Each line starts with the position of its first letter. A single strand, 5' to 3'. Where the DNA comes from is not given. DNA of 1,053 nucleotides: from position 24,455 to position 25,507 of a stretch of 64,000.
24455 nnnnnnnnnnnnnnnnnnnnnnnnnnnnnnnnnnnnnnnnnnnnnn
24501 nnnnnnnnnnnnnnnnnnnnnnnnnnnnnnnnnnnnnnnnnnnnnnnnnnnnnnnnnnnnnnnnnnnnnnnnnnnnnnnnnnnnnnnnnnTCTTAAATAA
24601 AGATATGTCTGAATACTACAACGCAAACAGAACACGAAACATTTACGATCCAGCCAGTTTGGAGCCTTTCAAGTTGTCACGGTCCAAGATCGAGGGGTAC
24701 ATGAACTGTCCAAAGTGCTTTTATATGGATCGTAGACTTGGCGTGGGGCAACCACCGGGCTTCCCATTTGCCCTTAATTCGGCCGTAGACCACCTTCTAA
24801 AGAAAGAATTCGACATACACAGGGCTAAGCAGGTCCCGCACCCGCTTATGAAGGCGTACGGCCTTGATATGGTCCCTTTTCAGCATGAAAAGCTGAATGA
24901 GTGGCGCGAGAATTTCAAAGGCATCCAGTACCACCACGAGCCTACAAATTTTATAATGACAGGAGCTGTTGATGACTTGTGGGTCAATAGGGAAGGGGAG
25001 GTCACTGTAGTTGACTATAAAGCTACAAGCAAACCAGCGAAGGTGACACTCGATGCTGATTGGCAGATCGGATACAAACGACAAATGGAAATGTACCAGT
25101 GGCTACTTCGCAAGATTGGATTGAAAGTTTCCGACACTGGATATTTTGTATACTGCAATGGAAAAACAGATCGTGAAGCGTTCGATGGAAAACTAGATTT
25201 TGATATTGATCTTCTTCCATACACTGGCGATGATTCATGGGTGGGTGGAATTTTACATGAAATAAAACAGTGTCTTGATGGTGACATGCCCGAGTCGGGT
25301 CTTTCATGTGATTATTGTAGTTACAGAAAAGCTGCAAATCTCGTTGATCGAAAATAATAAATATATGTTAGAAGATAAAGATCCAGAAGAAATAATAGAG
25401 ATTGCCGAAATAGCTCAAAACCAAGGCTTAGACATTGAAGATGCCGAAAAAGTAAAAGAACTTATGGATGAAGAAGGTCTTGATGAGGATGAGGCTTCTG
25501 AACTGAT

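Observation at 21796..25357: Two-gene candidate anti-phage module: a PHP-phosphoesterase/SMC-like ATPase fusion plus a Cas4/RecB-like nuclease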

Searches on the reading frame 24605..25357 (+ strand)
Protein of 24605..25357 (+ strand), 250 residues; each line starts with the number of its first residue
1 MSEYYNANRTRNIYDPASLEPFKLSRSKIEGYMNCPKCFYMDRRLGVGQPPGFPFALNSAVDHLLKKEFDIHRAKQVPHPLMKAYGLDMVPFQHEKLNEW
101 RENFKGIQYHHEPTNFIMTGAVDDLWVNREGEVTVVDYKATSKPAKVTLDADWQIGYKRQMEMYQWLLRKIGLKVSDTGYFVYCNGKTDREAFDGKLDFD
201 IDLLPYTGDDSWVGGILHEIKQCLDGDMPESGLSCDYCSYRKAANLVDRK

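Call 6: search_protein_families(library=pfam, proteins=[window:24605-25357:+], max_evalue=0.01)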
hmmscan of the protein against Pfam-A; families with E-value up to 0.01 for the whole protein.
window:24605-25357:+ (250 aa): 1 family
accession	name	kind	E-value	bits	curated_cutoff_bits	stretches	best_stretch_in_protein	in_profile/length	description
PF12705.13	PDDEXK_1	-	1.1e-14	55.4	22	1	24-242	2-244/247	PD-(D/E)XK nuclease superfamily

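Call 7: search_protein_families(library=padloc, proteins=[window:24605-25357:+], max_evalue=0.01)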
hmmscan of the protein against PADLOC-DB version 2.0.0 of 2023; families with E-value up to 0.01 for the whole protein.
window:24605-25357:+ (250 aa): 6 families
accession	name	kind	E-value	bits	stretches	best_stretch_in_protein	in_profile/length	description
PDLC01447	Cas4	-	4.5e-09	35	1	24-242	5-155/161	"CAS-I,CAS-II,CAS-III,CAS-IV,CAS-V,CAS-VI; acquisition_associated"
PDLC01250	Cas4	-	6.3e-08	31.1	1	94-187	38-119/168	"CAS-I,CAS-II,CAS-III,CAS-IV,CAS-V,CAS-VI; acquisition_associated"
PDLC00943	Cas4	-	5.1e-07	27.8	1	122-242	71-176/180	CRISPR-associated protein Cas4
PDLC00944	Cas4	-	2.3e-05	22.7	1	103-242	49-174/177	Cas4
PDLC02087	Cas4b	-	0.00041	18.5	1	115-186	71-136/189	-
PDLC01747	Cas1g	-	0.0054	13.4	1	115-179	60-119/523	-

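Call 8: search_protein_families(library=ncbifam, proteins=[window:24605-25357:+], max_evalue=1)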
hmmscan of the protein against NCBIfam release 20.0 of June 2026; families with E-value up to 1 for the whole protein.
window:24605-25357:+ (250 aa): 6 families
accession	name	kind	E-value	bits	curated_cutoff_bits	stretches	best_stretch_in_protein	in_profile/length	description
TIGR00372.1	cas4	equivalog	1.9e-06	27.8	65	1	122-242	71-176/180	CRISPR-associated protein Cas4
TIGR02784.1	addA_alphas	equivalog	1.1e-05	24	860.75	1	112-171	1061-1117/1138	double-strand break repair helicase AddA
NF010485.0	PRK13909.1-2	equivalog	0.036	12.3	650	1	124-185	849-900/909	RecB-like helicase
TIGR02786.1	addB_alphas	equivalog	0.18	9.8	486.5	1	114-172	877-931/1024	double-strand break repair protein AddB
NF041611.1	exoglucan_CbhB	equivalog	0.19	9.7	1950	1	139-168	397-426/997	exoglucanase CbhB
NF049935.1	cas4g_cas1g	exception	0.25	9.8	560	1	113-187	70-139/546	CRISPR-associated endonuclease Cas4g/Cas1g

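Call 11: search_solved_structures(query=window:24605-25357:+, max_evalue=1)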
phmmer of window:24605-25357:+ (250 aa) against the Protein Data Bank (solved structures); distinct sequences matched with E-value up to 1: 0.

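Call 25: find_homologous_proteins(query=window:24605-25357:+, max_evalue=0.00001)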
Query window:24605-25357:+ (250 aa): 8000 proteins with E <= 0.00001 among 8000 candidates; the best 120 are listed.
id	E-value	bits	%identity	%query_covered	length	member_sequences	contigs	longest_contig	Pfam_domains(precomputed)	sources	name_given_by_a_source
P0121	3.8e-157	540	89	100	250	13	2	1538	PF12705.14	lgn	-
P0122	6.3e-157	539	89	99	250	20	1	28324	PF12705.14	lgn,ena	-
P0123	4.2e-154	530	87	100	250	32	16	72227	PF12705.14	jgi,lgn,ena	-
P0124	4.3e-151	520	88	97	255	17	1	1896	PF12705.14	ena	-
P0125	9.2e-151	519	85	99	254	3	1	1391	PF12705.14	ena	-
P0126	1.3e-145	502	85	97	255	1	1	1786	PF12705.14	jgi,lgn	-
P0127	1.1e-144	499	83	99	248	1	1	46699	PF12705.14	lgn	-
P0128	1.5e-144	498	82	100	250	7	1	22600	PF12705.14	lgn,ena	-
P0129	4.4e-144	497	83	97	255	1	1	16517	PF12705.14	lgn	-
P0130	4.9e-144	497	84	97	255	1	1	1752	PF12705.14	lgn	-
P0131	4.9e-144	497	84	97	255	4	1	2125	PF12705.14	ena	-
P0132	7.7e-144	496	83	97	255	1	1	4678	PF12705.14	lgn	-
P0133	8.3e-144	496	84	97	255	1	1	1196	PF12705.14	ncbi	-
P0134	1.2e-143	495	84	97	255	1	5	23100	PF12705.14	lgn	-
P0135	1.8e-143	495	84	97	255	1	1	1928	PF12705.14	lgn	-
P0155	2.0e-138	478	79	99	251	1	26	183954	PF12705.14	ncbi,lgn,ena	-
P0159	1.7e-137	475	79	99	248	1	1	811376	PF12705.14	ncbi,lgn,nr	ncbi:PD-(D/E)XK nuclease family protein [Candidatus Campbellbacteria bacterium]|nr:MAG: PD-(D/E)XK n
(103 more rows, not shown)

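Call 32: find_encoding_contigs(protein=P0159, flank=6000, max_places=2)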
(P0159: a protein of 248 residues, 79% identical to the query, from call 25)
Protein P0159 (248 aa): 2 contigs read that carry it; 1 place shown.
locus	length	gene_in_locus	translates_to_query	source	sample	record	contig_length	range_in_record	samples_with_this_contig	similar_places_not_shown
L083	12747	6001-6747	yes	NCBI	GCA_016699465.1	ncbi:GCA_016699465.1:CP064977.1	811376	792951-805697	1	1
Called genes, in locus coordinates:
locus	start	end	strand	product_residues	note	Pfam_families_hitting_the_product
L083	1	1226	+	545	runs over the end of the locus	-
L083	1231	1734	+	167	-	-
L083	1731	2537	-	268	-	PF01555:N6_N4_Mtase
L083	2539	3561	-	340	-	PF02086:MethyltransfD12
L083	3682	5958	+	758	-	PF13166:AAA_13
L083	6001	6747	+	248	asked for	PF12705:PDDEXK_1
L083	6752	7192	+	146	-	-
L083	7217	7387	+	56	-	-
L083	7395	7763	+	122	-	-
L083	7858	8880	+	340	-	PF00226:DnaJ (weak)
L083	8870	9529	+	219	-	PF13174:TPR_6 (faint), PF25064:ARM_TT21_5th (faint), PF13428:TPR_14 (faint), PF17004:SRP_TPR_like (faint), PF12895:ANAPC3 (faint), PF00515:TPR_1 (weak), PF07719:TPR_2 (weak), PF14559:TPR_19, +4 more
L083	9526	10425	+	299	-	-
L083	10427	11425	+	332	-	-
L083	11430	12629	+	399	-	PF13424:TPR_12 (faint), PF07719:TPR_2 (faint), PF13176:TPR_7 (faint), PF13414:TPR_11, PF13432:TPR_16 (weak), PF00515:TPR_1 (weak), PF13181:TPR_8 (weak)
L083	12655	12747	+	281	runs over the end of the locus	PF25145:NfeD1b_N, PF01343:Peptidase_S49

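Call 33: find_encoding_contigs(protein=P0155, flank=6000, max_places=3)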
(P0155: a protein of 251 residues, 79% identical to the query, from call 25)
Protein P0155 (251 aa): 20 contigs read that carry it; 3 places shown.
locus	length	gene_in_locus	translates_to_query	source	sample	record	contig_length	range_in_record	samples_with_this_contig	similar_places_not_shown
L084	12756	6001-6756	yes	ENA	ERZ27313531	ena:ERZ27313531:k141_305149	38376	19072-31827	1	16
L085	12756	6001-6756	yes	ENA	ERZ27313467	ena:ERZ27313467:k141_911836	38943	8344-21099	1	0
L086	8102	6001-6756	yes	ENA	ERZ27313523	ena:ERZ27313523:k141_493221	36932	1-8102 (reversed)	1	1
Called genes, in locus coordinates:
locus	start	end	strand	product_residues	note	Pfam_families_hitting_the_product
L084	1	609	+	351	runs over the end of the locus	-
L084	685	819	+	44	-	-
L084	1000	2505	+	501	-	PF01726:LexA_DNA_bind, PF00717:Peptidase_S24, PF02086:MethyltransfD12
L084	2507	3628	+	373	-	PF02086:MethyltransfD12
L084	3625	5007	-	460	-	-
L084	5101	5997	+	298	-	PF01939:NucS_C (faint), PF18899:DUF5655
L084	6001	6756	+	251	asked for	PF12705:PDDEXK_1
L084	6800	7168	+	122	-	-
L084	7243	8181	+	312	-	PF00535:Glycos_transf_2, PF10111:Glyco_tranf_2_2 (faint)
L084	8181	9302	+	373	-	PF13439:Glyco_transf_4, PF13477:Glyco_trans_4_2, PF13579:Glyco_trans_4_4, PF20706:GT4-conflict, PF00534:Glycos_transf_1, PF13692:Glyco_trans_1_4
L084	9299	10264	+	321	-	PF00535:Glycos_transf_2, PF13641:Glyco_tranf_2_3, PF13632:Glyco_trans_2_3 (weak)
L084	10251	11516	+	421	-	PF01943:Polysacc_synt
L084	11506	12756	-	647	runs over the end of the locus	-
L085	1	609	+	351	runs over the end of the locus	-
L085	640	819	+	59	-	-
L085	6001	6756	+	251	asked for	PF12705:PDDEXK_1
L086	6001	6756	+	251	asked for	PF12705:PDDEXK_1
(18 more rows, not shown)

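Call 34: find_encoding_contigs(protein=P0123, flank=6000, max_places=3)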
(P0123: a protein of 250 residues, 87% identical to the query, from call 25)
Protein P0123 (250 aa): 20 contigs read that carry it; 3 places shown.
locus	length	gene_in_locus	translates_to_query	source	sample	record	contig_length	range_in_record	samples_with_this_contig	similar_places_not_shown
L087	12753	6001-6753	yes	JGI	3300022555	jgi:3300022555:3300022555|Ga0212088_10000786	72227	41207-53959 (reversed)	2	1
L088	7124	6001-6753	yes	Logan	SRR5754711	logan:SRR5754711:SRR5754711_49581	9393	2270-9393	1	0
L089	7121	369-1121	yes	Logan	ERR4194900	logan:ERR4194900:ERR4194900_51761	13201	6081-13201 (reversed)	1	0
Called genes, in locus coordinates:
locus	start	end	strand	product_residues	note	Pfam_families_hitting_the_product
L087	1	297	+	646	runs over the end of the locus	PF01555:N6_N4_Mtase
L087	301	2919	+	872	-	PF04851:ResIII, PF00270:DEAD, PF19778:RE_endonuc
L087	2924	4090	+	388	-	PF13289:SIR2_2 (weak)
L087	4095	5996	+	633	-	PF01935:DUF87, PF04851:ResIII (faint)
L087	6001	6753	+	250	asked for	PF12705:PDDEXK_1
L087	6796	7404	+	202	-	PF10544:T5orf172, PF13455:MUG113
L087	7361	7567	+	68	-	-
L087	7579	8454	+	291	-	PF00574:CLP_protease (faint), PF25145:NfeD1b_N (weak), PF01343:Peptidase_S49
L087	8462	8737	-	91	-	-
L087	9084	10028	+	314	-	PF00589:Phage_integrase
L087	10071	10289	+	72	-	-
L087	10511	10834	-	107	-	-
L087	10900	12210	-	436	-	PF01551:Peptidase_M23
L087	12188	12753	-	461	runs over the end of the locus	PF00749:tRNA-synt_1c, PF19269:Anticodon_2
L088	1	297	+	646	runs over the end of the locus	PF01555:N6_N4_Mtase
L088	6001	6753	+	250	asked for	PF12705:PDDEXK_1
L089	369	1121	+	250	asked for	PF12705:PDDEXK_1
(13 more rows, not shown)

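Call 36: find_related_loci(query=window:24605-25357:+, collection=viral_contigs, flank=10000)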
Query window:24605-25357:+ (250 aa) in viral_contigs; peptide patterns used: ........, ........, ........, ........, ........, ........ (x = any residue, [..] = any of these).
14 stretches matched a pattern; 6 encode a relative of the query (tblastn E <= 1e-3); 6 distinct loci.
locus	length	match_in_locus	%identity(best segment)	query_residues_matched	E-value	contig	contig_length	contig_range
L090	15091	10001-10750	86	1-250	6e-155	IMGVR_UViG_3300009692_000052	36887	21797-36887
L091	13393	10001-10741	86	1-247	2e-152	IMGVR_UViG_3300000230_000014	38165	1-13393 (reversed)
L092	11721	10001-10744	76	1-248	7e-138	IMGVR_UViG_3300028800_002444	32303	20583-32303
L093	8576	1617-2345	81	1-243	3e-135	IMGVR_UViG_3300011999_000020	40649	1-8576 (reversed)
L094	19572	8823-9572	67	1-249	8e-122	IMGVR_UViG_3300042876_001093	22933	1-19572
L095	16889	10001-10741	65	1-245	1e-110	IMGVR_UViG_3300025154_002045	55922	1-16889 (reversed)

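Call 39: find_related_loci(query=A2, collection=viral_contigs, flank=10000)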
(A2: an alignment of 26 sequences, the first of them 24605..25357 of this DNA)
Query A2 (250 aa) in viral_contigs; peptide patterns used: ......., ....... (x = any residue, [..] = any of these).
219 stretches matched a pattern; 13 encode a relative of the query (tblastn E <= 1e-3); 13 distinct loci.
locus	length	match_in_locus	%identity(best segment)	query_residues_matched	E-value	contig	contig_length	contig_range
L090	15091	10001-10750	86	1-250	1e-154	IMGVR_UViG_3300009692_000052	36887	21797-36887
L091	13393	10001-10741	86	1-247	5e-152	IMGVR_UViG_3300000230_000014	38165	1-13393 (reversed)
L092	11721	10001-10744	76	1-248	2e-137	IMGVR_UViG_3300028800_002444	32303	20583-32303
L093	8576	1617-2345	81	1-243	7e-135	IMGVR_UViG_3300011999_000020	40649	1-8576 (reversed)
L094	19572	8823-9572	67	1-249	2e-121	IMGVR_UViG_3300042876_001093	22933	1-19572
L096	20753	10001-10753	63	1-249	2e-112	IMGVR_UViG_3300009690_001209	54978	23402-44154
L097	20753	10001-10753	63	1-249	2e-112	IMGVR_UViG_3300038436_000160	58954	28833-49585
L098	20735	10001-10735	64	1-243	1e-110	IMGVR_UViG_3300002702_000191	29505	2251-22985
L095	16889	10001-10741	65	1-245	2e-110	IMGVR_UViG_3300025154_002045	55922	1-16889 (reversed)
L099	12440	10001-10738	41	9-247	3e-64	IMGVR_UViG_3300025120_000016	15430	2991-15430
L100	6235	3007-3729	43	9-240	3e-59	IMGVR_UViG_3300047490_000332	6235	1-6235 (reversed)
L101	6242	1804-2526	42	9-240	1e-57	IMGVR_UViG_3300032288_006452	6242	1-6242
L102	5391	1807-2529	37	8-240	2e-49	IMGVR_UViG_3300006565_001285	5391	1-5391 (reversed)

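Call 40: find_related_loci(query=A2, collection=metagenome_contigs, flank=10000)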
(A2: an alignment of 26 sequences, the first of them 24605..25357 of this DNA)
Query A2 (250 aa) in metagenome_contigs; peptide patterns used: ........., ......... (x = any residue, [..] = any of these).
600 stretches matched a pattern (row limit reached: there are more); 589 encode a relative of the query (tblastn E <= 1e-3); the best 80 are kept; 80 distinct loci.
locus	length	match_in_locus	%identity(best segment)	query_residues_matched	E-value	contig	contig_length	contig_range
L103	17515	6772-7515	78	1-248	7e-141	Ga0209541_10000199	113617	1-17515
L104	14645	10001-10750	78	1-250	6e-137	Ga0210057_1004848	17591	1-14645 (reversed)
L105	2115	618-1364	77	1-249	1e-144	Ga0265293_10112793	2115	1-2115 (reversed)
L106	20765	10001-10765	75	1-249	2e-134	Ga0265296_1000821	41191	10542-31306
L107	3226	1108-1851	76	1-248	1e-138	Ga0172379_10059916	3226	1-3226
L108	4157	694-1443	73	1-250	2e-133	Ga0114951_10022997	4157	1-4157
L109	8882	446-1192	76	1-249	4e-130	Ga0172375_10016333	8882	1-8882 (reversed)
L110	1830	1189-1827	86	1-213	1e-139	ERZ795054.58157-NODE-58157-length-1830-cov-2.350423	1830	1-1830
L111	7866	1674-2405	73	1-244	1e-129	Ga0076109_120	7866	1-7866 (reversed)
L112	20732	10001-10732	73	1-244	1e-129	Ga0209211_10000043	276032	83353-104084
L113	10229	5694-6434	72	1-247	5e-129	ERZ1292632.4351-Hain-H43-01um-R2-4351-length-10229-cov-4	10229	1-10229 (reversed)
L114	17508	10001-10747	71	1-248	3e-127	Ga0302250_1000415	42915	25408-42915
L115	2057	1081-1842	68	1-250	3e-130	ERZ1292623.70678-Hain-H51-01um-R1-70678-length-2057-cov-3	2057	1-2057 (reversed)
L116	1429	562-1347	69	1-249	1e-131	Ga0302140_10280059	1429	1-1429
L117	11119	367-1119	67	1-250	4e-121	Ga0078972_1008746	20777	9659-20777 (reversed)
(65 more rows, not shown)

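Call 68: search_protein_families(library=pfam, alignment_id=A5, max_evalue=0.00001)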
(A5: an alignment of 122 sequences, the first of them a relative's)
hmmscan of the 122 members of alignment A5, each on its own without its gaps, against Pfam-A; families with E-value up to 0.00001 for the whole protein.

A. member 1, L083:3682-5955:+ (758 aa): 1 family
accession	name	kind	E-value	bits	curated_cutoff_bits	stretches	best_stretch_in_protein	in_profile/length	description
PF13166.12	AAA_13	-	1.1e-109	368.5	36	1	15-735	5-711/713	AAA domain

B. families by the number of members that match (of 122 scanned): 122 families (the first 25 are shown)
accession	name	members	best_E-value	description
PF00160.26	Pro_isomerase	7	1e-48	Cyclophilin type peptidyl-prolyl cis-trans isomerase/CLD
PF04851.21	ResIII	6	1.6e-37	Type III restriction enzyme, res subunit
PF01368.27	DHH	6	7.3e-14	DHH family, N-terminal domain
PF02272.25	DHHA1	5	6.4e-09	DHHA1 domain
PF18766.7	SWI2_SNF2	2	7e-69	SWI2/SNF2 ATPase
PF22679.2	T1R_D3-like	2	3.1e-60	Type I restriction enzyme subunit R domain 3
PF01135.25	PCMT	2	8.5e-60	Protein-L-isoaspartate(D-aspartate) O-methyltransferase (PCMT)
PF04313.20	HSDR_N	2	2e-44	Type I restriction enzyme R protein N terminus (HSDR_N)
PF03235.19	GmrSD_N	2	3.9e-34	GmrSD restriction endonuclease, N-terminal domain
PF07669.17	Eco57I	2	3.7e-28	Eco57I restriction-modification methylase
PF12705.13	PDDEXK_1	2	8.1e-25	PD-(D/E)XK nuclease superfamily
PF01935.23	DUF87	2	1.6e-22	Helicase HerA, central domain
PF00246.29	Peptidase_M14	2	2.5e-22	Zinc carboxypeptidase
PF18920.5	DUF5671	2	6e-21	Domain of unknown function (DUF5671)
PF00176.29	SNF2-rel_dom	2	2.2e-20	SNF2-related domain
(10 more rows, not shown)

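Call 70: search_protein_families(library=ncbifam, proteins=[L096:7152-9995:+], max_evalue=0.001)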
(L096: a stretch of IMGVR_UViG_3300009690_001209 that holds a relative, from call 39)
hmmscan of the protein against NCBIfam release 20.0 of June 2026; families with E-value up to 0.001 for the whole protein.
L096:7152-9995:+ (948 aa): 6 families
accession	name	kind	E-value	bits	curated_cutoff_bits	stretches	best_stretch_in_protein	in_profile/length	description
NF045780.1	TrlF_fam_ATP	equivalog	2.3e-149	499.9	350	1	16-942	1-943/944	TrlF family AAA-like ATPase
NF045781.1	Spaf1101_AAA_ATP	equivalog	1.2e-37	129.8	475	2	508-941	407-831/836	Spaf_1101 family AAA-like ATPase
NF042955.1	Ppl_antiphage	equivalog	3e-32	111.5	1000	1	287-940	198-880/882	anti-phage protein Ppl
NF040873.1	AztA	equivalog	1.6e-06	27.8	220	0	367-393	18-44/191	zinc ABC transporter ATP-binding protein AztA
TIGR04521.1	ECF_ATPase_2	equivalog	3.2e-05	23.1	330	0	367-391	31-55/279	energy-coupling factor transporter ATPase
NF008409.0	PRK11231.1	equivalog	0.00056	19.3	375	0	816-881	134-197/255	Fe(3+) dicitrate ABC transporter ATP-binding protein FecE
